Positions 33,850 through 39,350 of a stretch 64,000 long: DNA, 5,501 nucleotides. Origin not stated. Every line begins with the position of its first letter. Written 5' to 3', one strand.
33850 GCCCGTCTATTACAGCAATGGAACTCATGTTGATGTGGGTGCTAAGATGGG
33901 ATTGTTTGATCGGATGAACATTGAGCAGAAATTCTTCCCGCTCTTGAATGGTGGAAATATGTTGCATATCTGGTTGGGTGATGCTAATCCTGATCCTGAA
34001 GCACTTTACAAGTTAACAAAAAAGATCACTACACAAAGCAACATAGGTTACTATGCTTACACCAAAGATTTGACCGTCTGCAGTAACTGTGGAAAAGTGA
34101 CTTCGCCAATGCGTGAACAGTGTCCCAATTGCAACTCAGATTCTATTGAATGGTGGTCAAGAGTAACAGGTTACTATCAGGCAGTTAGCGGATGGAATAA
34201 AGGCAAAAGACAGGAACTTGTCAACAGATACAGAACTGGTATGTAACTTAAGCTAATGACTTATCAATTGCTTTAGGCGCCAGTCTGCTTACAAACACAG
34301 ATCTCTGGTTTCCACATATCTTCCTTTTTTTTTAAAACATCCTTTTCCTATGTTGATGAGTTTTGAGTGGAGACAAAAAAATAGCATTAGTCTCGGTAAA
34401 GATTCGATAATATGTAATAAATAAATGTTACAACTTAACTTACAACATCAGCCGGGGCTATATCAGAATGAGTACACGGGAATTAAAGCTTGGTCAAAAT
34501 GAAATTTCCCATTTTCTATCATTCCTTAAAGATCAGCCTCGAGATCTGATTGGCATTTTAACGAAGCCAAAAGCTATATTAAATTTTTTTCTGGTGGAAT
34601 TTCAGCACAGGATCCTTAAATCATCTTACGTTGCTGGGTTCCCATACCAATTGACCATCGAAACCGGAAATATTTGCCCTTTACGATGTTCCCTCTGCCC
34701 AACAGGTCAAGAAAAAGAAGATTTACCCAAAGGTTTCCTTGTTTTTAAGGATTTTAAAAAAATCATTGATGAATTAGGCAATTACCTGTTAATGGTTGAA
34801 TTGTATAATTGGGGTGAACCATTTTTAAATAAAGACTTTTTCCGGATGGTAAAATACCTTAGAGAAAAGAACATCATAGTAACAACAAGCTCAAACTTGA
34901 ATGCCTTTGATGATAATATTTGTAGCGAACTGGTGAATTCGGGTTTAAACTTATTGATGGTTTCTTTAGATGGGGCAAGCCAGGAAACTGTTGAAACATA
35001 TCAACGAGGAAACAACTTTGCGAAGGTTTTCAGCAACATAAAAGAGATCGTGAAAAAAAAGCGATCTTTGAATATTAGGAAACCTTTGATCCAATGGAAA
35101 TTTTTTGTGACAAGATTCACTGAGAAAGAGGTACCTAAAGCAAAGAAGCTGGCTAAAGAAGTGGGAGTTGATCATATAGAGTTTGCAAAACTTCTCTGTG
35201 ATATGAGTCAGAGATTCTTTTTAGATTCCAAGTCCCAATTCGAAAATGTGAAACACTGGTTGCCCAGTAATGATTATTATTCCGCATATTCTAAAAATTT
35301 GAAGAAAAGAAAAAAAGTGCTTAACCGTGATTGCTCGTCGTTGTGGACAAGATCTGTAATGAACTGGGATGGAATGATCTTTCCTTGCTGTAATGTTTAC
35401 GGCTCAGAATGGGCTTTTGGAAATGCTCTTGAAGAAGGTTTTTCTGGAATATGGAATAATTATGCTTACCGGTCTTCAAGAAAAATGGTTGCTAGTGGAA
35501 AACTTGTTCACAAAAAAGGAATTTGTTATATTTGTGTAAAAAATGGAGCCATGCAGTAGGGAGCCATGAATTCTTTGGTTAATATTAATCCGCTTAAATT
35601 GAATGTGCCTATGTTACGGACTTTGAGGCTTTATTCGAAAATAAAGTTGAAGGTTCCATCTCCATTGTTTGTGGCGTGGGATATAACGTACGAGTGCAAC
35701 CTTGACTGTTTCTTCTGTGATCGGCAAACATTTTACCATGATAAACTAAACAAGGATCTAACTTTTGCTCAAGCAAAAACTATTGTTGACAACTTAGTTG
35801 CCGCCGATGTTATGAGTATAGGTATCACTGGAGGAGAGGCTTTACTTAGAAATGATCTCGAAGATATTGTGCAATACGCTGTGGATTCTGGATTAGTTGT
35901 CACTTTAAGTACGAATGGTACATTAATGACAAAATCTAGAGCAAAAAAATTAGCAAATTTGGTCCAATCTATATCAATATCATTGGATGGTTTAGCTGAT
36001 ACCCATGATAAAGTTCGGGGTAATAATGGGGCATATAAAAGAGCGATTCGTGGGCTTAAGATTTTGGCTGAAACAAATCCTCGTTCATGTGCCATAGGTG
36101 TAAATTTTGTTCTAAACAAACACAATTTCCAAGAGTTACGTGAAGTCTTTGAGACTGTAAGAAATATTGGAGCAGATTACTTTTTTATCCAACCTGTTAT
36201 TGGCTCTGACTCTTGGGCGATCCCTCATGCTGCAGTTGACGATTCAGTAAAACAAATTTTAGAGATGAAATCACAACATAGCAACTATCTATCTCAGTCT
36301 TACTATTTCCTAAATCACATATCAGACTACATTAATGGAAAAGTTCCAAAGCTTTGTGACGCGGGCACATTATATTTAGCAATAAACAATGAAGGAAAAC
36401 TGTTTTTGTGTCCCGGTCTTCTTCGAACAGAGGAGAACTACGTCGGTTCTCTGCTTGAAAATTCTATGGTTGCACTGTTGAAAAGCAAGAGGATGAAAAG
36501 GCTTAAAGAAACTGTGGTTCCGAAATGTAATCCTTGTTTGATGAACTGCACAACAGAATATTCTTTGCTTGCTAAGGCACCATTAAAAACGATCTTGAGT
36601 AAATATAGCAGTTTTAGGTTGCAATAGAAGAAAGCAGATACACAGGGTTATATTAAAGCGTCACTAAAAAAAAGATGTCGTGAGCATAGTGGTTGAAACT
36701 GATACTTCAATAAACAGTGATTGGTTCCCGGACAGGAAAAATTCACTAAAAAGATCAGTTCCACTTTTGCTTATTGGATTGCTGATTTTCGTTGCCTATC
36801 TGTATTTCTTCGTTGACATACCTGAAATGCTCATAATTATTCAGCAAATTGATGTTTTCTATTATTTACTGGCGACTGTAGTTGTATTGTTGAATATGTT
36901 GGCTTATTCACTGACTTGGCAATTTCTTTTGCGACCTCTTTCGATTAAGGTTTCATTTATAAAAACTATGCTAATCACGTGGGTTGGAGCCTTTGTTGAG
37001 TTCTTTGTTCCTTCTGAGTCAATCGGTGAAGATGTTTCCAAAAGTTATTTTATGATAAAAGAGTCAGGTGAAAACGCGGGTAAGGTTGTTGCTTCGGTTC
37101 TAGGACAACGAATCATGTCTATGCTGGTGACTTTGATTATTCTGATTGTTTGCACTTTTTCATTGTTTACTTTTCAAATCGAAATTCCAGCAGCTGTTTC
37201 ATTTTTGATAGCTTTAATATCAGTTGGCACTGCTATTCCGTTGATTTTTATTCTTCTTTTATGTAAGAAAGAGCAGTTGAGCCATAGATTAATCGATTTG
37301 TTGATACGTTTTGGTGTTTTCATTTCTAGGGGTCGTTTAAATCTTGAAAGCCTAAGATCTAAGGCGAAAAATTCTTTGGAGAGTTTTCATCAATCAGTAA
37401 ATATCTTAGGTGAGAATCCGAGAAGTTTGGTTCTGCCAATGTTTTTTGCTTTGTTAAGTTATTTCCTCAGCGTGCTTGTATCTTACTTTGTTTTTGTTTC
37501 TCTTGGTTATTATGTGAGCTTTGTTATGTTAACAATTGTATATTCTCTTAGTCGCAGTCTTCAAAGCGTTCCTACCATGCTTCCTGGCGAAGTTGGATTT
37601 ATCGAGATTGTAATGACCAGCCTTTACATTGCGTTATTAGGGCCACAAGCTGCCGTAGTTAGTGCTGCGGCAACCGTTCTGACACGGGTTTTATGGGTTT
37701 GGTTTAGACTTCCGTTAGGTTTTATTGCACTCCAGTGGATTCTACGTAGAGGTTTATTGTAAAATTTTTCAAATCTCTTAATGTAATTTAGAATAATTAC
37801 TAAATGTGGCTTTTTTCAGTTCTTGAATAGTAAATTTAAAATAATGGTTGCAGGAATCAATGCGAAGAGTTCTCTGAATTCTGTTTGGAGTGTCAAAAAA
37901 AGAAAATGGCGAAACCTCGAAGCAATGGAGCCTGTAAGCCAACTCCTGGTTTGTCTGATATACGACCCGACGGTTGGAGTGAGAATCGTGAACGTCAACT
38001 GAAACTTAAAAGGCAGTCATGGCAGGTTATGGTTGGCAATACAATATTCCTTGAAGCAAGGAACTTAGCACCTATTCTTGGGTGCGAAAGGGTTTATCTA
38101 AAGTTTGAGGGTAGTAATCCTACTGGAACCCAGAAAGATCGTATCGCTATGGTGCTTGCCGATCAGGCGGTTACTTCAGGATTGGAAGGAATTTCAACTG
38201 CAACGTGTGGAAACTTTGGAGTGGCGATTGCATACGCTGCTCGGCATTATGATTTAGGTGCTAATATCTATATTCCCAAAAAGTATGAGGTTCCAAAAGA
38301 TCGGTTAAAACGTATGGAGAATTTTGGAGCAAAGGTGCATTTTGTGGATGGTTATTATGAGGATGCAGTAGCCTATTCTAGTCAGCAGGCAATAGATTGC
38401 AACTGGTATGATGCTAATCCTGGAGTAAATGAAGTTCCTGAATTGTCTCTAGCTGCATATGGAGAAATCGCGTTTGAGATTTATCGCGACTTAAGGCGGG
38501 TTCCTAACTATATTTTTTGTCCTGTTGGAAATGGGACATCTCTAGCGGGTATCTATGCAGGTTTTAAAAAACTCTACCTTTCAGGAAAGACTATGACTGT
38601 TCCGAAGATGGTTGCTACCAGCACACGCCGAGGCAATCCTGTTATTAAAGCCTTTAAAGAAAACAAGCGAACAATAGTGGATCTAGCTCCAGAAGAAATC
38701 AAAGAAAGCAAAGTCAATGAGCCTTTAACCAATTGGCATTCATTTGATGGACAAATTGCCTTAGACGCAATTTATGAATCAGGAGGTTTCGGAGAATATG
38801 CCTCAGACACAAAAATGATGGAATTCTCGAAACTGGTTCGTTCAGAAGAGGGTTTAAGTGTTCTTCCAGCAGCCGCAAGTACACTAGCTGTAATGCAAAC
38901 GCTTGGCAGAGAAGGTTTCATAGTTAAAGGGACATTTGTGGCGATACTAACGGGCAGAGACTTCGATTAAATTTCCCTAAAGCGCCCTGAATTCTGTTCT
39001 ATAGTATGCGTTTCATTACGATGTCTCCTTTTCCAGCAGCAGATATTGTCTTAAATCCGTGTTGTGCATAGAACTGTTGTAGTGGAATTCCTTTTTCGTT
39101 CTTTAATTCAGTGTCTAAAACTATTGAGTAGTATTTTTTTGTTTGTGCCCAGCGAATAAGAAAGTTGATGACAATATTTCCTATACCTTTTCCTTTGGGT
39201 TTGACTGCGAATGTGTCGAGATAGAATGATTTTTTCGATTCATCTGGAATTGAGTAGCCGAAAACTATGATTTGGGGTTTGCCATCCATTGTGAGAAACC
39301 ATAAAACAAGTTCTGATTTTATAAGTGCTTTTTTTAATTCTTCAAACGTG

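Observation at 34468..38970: Operon of two radical-SAM/SPASM-like enzymes, a UPF0104-type membrane protein and a PLP enzyme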

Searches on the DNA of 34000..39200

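Call 45: search_rna_families(source=window, start=34000, end=39200, threshold=evalue, max_evalue=0.1)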
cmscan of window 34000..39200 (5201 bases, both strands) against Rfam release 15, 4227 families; matches with E-value up to 0.1: 0.
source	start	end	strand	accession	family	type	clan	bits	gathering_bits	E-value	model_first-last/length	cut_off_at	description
